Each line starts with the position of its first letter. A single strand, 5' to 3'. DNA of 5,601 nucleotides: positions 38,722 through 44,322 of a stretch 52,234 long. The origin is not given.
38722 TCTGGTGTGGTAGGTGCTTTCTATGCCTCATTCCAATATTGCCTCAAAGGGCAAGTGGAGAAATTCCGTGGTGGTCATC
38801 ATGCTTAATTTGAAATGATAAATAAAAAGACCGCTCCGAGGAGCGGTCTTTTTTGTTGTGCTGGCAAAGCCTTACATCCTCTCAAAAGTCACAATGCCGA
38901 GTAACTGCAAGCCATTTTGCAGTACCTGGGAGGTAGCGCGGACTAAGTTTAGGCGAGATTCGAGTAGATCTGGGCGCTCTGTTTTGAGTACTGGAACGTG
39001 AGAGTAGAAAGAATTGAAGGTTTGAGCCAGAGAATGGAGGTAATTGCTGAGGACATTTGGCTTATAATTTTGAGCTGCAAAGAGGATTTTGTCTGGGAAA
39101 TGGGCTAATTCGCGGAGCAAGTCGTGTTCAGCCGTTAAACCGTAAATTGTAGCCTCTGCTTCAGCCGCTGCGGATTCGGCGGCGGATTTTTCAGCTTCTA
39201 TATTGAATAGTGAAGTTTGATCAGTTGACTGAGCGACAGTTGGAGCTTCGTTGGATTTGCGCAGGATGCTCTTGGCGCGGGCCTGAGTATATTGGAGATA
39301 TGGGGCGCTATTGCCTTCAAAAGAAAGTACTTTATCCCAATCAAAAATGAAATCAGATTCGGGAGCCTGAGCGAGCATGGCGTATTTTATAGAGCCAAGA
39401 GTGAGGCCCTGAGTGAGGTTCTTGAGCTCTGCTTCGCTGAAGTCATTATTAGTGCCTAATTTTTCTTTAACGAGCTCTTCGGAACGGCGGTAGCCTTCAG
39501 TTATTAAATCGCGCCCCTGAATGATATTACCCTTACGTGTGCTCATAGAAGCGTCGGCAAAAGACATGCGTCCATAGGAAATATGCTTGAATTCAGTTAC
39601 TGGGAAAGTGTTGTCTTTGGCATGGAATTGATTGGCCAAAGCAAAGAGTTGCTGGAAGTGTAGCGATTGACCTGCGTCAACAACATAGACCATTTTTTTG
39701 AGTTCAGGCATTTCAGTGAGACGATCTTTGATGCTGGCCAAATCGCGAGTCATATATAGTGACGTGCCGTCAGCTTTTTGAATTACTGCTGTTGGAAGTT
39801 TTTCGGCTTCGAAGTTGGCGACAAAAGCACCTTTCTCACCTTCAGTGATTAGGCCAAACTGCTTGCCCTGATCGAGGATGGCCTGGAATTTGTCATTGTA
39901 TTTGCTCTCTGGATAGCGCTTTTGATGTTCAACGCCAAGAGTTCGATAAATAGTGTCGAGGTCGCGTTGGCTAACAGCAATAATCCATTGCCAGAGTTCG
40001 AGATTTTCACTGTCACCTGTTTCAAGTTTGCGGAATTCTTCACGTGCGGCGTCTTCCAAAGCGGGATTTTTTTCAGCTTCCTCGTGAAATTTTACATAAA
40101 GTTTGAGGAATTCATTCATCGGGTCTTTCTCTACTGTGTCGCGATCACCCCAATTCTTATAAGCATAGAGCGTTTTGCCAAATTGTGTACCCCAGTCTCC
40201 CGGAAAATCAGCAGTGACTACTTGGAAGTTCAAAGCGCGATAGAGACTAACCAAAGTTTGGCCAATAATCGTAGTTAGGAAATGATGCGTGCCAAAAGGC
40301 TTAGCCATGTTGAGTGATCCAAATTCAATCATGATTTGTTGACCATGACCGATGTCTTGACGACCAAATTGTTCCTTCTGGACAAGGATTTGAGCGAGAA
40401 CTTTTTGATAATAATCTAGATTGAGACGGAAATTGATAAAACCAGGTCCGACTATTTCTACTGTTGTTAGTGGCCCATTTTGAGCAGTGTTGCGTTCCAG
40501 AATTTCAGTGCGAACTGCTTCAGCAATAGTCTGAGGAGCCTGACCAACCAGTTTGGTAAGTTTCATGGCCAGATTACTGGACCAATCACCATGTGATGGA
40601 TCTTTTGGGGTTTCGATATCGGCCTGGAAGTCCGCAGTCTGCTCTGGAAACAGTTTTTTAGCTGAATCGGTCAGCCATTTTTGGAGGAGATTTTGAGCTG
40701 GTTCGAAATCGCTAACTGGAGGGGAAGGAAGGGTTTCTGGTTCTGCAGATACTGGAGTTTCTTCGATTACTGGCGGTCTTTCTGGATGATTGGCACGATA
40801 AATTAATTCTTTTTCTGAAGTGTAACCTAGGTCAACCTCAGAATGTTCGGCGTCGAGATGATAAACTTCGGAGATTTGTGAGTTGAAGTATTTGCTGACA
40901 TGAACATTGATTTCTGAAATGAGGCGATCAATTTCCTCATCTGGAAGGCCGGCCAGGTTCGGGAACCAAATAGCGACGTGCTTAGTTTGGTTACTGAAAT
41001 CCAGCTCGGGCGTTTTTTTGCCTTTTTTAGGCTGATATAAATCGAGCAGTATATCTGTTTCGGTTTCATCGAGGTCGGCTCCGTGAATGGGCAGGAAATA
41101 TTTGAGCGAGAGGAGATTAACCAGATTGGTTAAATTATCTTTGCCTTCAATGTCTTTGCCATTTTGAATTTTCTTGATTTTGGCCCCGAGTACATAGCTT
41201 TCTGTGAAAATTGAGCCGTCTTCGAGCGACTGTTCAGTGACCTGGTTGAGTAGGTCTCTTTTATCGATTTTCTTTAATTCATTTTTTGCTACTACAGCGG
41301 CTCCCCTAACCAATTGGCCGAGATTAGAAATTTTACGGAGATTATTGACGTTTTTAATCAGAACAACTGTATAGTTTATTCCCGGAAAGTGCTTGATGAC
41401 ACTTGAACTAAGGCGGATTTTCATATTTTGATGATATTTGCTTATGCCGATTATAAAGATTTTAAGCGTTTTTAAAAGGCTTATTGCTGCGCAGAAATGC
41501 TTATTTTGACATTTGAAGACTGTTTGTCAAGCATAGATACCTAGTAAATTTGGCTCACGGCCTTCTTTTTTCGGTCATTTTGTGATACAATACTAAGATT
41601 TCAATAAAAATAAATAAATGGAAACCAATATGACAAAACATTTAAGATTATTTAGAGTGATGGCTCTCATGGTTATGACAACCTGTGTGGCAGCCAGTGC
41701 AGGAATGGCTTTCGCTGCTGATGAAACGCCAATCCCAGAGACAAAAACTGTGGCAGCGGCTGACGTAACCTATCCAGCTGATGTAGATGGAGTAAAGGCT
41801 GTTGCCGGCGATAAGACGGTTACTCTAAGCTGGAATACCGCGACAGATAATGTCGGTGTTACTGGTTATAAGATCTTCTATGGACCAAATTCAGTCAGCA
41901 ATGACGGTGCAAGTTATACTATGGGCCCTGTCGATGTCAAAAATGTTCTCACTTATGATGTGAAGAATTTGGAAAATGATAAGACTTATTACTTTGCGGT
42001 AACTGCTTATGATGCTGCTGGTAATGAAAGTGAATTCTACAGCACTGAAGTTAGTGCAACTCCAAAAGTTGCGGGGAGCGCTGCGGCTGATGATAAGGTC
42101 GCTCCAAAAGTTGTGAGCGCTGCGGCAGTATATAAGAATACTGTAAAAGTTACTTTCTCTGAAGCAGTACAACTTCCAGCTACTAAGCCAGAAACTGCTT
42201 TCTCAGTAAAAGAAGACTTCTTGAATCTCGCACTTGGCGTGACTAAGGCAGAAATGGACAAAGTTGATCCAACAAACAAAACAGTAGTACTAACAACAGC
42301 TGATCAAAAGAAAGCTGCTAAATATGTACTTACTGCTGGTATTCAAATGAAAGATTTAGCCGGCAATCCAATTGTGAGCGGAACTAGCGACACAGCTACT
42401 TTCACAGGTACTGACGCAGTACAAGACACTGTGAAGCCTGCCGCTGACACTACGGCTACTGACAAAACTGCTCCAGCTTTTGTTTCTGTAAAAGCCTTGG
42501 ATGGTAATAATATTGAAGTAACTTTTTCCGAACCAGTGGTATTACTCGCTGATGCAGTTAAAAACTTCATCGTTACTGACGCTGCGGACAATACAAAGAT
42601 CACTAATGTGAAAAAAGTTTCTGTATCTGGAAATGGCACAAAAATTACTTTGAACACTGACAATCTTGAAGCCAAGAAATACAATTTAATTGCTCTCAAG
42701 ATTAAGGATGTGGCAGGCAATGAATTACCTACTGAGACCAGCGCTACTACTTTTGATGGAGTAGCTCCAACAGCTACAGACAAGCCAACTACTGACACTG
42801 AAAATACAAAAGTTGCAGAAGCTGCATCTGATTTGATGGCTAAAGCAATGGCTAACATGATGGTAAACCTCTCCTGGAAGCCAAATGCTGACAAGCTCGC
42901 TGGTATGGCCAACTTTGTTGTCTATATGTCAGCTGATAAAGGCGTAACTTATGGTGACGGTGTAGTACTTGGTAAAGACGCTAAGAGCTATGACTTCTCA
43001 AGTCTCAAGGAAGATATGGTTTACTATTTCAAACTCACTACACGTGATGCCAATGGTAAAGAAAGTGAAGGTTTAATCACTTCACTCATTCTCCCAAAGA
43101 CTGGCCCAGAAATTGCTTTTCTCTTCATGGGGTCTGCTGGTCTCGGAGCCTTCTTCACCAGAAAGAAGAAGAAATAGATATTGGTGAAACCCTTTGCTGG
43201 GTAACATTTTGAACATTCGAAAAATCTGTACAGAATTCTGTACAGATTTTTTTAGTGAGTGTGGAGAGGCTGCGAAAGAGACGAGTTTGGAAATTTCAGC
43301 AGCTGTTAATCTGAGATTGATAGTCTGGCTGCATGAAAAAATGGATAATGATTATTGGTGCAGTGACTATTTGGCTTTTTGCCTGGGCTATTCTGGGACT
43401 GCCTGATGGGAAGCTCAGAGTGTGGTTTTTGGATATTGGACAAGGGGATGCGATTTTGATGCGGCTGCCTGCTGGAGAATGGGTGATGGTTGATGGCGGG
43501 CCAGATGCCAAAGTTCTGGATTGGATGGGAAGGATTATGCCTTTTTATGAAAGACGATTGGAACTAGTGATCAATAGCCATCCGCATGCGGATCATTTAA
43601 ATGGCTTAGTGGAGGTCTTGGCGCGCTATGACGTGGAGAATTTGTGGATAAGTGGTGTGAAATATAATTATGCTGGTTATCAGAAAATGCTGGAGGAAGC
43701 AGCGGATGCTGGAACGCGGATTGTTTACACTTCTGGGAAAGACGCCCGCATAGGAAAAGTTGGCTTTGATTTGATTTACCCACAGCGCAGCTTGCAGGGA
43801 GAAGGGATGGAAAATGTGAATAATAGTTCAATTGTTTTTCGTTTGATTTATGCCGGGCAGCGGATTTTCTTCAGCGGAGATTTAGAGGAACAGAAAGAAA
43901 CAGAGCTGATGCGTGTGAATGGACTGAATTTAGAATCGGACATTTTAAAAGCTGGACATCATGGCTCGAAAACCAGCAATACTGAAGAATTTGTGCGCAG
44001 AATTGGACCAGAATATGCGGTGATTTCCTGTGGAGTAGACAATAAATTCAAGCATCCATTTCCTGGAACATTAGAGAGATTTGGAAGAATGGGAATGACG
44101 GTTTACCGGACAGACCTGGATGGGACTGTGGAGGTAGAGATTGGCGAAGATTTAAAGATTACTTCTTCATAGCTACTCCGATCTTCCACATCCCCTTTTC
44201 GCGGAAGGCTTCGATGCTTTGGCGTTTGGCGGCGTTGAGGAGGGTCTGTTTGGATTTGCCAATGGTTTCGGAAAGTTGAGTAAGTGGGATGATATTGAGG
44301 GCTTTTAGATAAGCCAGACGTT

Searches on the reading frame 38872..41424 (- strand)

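Call 84: search_protein_families(library=pfam, proteins=[window:38872-41424:-], max_evalue=0.0001)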
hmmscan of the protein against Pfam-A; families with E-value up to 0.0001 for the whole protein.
window:38872-41424:- (850 aa): 3 families
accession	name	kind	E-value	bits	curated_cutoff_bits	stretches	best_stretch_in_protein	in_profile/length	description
PF00750.26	tRNA-synt_1d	-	1.8e-66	224.9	23.3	1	343-696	2-349/349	tRNA synthetases class I (R), catalytic domain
PF05746.21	DALR_1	-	2.1e-28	99.2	22.3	1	710-850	1-117/117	DALR anticodon binding domain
PF03485.21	Arg_tRNA_synt_N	-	2.4e-18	67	21.5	1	247-334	3-85/85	Arginyl tRNA synthetase N terminal domain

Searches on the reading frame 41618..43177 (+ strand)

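Call 84: search_protein_families(library=pfam, proteins=[window:41618-43177:+], max_evalue=0.0001)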
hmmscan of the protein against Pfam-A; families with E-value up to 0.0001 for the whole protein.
window:41618-43177:+ (519 aa): 4 families
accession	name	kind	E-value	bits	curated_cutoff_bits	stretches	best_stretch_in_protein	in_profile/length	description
PF00041.27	fn3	-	4.6e-15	56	25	1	63-138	11-76/84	Fibronectin type III domain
PF16389.11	DUF4998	-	2.3e-08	34.3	29.1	1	46-187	13-145/199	Domain of unknown function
PF18705.7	DUF5643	-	2.1e-05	24.9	34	0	329-380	17-70/115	Family of unknown function (DUF5643)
PF25788.1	Ig_Rha78A_N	-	7.4e-05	23.4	27.4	0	64-141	16-94/105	Rha78A-like, N-terminal immunoglobulin domain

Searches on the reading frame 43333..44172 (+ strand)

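Call 84: search_protein_families(library=pfam, proteins=[window:43333-44172:+], max_evalue=0.0001)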
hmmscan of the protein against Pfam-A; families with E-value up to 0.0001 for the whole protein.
window:43333-44172:+ (279 aa): 2 families
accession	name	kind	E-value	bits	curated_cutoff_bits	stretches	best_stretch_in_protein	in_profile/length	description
PF00753.33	Lactamase_B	-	3.4e-17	63.5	22.7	1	35-234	3-195/196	Metallo-beta-lactamase superfamily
PF12706.13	Lactamase_B_2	-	1.5e-08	34.9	27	1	50-200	2-159/200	Beta-lactamase superfamily domain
